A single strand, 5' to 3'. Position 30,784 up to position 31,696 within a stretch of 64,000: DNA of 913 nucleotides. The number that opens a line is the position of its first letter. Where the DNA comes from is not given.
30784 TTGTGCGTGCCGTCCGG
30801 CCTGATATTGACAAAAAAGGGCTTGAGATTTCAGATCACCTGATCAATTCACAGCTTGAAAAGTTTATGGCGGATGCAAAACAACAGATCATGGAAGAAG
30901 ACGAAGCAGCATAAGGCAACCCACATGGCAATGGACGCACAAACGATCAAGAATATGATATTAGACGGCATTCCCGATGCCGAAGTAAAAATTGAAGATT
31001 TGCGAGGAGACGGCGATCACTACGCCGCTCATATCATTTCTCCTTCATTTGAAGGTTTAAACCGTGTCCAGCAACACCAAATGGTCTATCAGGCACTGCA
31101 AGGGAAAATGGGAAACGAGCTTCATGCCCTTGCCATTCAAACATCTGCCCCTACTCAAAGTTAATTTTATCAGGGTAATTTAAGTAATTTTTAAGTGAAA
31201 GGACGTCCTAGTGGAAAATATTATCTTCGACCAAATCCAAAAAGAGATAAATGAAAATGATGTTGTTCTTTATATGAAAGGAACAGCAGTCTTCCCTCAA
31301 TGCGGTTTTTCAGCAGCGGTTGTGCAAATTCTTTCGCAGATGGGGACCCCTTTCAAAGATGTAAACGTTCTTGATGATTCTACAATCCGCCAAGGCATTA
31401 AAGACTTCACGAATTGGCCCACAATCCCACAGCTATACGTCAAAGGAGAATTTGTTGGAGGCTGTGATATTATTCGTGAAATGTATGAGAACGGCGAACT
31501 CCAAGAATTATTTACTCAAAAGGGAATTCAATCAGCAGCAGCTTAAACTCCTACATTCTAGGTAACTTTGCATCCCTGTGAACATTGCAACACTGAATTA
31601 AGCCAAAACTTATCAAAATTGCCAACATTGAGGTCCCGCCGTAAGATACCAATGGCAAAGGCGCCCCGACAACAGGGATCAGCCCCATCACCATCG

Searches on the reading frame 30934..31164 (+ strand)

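Call 86: search_protein_families(library=pfam, proteins=[window:30934-31164:+], max_evalue=0.001)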
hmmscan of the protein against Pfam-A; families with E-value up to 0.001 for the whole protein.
window:30934-31164:+ (76 aa): 1 family
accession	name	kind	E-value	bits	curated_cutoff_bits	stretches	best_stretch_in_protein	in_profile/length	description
PF01722.23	BolA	-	3.3e-16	59.8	25.7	1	24-74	25-75/76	BolA-like protein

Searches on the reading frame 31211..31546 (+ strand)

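Call 86: search_protein_families(library=pfam, proteins=[window:31211-31546:+], max_evalue=0.001)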
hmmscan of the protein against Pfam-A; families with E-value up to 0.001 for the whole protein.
window:31211-31546:+ (111 aa): 1 family
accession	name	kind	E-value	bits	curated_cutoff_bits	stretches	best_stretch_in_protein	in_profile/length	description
PF00462.30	Glutaredoxin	-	4.7e-21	75.2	22.9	1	18-82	1-60/60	Glutaredoxin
